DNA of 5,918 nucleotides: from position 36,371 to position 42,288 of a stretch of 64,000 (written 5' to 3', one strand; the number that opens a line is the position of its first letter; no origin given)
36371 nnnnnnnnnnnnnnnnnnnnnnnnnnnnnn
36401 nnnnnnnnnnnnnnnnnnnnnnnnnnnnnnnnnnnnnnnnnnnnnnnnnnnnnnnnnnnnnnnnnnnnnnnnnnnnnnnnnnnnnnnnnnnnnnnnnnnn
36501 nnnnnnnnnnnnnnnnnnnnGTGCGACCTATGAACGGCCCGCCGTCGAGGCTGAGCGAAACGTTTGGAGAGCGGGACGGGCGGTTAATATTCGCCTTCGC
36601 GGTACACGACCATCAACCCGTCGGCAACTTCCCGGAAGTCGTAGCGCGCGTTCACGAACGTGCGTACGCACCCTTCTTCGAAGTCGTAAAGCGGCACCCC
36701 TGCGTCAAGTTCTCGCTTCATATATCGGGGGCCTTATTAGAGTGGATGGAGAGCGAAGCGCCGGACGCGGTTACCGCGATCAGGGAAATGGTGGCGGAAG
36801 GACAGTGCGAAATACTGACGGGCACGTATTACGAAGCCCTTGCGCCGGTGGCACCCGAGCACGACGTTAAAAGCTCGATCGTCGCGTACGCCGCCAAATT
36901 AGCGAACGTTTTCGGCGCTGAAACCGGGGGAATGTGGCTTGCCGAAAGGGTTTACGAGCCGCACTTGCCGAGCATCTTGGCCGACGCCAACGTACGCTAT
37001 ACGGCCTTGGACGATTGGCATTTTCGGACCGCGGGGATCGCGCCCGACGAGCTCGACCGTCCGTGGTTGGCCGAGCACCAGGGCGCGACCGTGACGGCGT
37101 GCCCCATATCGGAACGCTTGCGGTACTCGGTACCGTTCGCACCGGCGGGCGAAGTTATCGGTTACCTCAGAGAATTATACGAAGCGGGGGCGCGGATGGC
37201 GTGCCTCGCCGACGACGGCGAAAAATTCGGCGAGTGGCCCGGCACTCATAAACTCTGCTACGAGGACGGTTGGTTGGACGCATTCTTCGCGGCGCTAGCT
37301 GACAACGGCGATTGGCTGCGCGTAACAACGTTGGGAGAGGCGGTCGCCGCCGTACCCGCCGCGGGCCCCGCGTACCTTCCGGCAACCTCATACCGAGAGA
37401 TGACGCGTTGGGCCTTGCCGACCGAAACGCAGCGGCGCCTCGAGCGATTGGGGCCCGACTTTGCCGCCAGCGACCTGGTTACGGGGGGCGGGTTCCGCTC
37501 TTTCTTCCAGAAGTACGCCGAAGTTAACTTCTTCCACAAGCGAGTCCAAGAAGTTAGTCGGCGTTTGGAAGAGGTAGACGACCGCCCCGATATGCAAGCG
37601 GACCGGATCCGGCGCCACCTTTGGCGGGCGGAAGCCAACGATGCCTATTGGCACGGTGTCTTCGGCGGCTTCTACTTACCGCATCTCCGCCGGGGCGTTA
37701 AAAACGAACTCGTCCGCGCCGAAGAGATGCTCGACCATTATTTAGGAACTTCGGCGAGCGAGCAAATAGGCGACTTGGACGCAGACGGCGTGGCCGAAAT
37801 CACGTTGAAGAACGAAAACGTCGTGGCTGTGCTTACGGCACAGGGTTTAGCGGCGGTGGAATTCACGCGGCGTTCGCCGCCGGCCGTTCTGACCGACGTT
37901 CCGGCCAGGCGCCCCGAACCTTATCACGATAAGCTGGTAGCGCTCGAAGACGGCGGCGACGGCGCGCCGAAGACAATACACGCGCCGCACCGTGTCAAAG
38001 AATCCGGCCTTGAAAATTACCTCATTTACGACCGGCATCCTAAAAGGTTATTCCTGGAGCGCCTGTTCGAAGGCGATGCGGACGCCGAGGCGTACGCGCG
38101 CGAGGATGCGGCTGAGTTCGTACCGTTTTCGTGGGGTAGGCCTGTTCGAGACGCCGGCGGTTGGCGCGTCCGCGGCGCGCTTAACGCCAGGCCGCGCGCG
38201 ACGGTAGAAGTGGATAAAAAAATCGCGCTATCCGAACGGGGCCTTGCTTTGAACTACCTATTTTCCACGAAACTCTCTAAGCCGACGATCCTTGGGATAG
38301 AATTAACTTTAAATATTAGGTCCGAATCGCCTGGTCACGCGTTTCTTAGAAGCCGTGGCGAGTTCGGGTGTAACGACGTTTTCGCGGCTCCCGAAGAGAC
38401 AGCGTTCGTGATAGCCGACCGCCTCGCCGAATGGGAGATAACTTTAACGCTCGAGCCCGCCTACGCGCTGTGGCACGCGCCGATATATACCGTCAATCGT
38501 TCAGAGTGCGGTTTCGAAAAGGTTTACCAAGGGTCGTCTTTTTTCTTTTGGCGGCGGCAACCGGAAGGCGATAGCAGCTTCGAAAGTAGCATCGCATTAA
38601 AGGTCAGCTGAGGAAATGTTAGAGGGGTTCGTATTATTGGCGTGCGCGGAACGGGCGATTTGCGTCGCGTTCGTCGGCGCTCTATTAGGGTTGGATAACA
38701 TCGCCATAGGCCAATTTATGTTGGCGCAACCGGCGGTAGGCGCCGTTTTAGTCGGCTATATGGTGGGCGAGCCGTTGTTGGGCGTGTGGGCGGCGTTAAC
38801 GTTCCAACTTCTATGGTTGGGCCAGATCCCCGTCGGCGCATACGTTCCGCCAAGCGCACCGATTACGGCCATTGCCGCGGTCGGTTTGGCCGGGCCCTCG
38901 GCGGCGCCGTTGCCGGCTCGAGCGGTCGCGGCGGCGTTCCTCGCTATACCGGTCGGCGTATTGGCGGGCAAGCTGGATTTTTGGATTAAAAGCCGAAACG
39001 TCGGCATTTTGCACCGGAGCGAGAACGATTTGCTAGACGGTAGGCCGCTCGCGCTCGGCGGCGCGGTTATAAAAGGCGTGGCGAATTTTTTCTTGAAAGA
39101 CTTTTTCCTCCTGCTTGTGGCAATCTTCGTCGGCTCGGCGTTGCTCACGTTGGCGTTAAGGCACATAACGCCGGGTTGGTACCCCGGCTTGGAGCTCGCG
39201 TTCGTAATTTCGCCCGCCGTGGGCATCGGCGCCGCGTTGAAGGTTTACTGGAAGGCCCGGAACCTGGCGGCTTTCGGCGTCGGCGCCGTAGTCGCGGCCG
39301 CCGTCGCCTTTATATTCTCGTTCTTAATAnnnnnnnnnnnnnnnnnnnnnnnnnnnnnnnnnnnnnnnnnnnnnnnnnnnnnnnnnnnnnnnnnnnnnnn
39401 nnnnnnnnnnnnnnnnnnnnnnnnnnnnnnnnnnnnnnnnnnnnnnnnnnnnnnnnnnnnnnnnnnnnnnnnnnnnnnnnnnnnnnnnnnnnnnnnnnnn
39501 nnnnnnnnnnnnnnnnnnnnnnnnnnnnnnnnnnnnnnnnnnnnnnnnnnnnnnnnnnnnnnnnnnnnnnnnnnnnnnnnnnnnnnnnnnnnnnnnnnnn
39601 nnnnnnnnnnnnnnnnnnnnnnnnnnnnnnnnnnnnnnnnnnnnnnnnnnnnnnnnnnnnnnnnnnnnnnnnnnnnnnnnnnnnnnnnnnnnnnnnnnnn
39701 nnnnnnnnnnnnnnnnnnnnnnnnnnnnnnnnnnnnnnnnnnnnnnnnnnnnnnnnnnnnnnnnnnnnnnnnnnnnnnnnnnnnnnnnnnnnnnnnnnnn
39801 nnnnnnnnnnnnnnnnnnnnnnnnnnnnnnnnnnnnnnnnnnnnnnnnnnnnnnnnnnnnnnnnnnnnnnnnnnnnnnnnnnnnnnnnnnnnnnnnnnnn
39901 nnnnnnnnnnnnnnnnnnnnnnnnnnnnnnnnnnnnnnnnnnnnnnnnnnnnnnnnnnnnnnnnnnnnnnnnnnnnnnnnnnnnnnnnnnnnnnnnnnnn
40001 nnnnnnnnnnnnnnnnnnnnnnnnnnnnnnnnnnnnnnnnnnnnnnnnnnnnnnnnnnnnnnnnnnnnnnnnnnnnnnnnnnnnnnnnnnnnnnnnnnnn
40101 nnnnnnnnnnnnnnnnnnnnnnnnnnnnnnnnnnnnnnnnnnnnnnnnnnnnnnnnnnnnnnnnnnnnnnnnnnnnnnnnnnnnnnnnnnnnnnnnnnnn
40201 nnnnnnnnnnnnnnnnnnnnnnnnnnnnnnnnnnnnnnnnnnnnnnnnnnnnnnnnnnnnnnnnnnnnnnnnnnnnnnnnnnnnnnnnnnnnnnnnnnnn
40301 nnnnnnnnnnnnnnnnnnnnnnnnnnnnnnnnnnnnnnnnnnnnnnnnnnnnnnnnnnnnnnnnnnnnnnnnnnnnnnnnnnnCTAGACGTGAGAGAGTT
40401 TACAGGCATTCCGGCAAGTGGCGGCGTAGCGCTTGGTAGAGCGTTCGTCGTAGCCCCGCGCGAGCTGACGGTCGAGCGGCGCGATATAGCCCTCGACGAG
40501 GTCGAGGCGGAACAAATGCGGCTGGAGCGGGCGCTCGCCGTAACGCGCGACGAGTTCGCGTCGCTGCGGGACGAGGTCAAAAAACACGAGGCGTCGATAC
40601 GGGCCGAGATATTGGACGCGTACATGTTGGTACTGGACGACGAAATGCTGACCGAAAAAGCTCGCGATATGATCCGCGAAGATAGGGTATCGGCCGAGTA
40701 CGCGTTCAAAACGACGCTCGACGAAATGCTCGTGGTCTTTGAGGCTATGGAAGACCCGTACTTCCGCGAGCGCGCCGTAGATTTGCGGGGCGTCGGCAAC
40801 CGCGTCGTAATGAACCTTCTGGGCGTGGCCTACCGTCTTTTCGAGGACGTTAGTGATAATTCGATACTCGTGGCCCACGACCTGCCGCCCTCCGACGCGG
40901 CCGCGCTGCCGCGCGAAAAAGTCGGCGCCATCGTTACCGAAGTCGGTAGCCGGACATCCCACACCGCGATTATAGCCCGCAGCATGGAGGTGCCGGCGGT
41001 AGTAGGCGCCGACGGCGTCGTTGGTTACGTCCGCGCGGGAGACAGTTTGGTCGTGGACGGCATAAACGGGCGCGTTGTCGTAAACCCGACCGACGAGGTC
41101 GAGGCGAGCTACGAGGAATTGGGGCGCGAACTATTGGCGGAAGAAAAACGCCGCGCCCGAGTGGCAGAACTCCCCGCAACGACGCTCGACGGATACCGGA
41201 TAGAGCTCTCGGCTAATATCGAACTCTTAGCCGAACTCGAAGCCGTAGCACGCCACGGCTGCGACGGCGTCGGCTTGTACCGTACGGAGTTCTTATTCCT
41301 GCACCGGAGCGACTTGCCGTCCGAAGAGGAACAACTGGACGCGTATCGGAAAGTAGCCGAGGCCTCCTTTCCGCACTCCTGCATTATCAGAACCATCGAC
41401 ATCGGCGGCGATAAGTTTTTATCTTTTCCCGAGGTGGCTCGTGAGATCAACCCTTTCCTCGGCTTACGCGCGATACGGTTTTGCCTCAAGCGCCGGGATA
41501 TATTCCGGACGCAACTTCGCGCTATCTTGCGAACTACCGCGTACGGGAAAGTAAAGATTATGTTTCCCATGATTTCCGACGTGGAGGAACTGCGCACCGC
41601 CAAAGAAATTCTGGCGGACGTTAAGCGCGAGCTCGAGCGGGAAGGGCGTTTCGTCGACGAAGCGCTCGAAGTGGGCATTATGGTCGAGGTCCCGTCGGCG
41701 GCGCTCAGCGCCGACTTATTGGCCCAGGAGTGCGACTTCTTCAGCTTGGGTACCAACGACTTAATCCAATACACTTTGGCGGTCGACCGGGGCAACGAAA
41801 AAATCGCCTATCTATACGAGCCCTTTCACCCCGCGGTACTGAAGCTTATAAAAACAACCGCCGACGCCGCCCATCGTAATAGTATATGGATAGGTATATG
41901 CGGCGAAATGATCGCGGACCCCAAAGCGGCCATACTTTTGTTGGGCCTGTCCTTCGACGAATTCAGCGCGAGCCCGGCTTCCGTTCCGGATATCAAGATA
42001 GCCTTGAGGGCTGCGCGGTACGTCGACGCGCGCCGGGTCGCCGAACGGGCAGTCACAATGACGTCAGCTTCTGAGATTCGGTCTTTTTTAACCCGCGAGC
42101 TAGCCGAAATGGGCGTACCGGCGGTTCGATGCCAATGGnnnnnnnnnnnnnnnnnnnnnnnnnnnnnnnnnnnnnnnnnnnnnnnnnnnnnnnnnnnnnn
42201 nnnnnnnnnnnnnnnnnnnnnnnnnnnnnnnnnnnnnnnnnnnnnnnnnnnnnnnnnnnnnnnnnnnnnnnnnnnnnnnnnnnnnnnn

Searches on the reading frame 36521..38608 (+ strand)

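Call 59: search_protein_families(library=pfam, proteins=[window:36521-38608:+], max_evalue=0.00001)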
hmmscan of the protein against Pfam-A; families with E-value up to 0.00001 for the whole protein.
window:36521-38608:+ (696 aa): 3 families
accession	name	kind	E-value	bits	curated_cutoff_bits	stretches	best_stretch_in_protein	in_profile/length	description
PF03065.20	Glyco_hydro_57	-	1.9e-38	132.9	21.2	1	36-281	12-285/291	Glycosyl hydrolase family 57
PF09095.17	AmyA-gluTrfs_C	-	9.5e-38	130.9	22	1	418-684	1-277/284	Alpha-amylase/4-alpha-glucanotransferase, C-terminal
PF09094.16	AmyA-A_glucT_m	-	1.8e-25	89.6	27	1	323-403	1-79/80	Alpha-amylase/4-alpha-glucanotransferase, middle domain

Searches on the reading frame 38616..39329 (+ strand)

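Call 60: search_protein_families(library=pfam, proteins=[window:38616-39329:+], max_evalue=0.00001)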
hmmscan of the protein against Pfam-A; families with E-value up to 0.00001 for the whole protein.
window:38616-39329:+ (238 aa): 1 family
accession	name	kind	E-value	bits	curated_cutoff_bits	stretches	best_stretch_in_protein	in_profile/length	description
PF03609.19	EII-Sor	-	2e-19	70.4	26.3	1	14-231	4-217/233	PTS system sorbose-specific iic component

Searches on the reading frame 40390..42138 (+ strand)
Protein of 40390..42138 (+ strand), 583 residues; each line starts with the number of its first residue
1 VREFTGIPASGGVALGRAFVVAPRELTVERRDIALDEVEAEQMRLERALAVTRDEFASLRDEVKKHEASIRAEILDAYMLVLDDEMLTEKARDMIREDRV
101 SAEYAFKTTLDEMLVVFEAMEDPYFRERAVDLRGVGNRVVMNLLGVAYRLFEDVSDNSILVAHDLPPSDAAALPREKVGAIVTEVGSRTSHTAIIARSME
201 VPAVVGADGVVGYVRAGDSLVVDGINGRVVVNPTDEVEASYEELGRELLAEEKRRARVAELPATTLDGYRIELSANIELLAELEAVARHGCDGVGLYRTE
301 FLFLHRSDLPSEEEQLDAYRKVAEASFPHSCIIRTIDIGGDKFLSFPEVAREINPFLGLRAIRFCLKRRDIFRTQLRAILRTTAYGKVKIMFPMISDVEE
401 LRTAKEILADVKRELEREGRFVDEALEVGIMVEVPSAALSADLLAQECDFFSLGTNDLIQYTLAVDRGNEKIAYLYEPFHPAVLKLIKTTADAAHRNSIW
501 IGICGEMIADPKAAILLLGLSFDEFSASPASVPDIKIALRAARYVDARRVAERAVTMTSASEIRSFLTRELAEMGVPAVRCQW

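Call 59: search_protein_families(library=pfam, proteins=[window:40390-42138:+], max_evalue=0.00001)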
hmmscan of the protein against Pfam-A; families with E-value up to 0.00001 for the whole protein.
window:40390-42138:+ (583 aa): 3 families
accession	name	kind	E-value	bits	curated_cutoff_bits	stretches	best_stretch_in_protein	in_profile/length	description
PF02896.24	PEP-utilizers_C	-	3.7e-111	371.4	22.8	1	254-542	3-291/293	PEP-utilising enzyme, PEP-binding domain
PF05524.18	PEP-utilisers_N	-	8.6e-31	107.1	24.4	1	5-128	1-121/121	PEP-utilising enzyme, N-terminal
PF00391.29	PEP-utilizers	-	1.4e-22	79.5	23.1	1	156-227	3-72/72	PEP-utilising enzyme, mobile domain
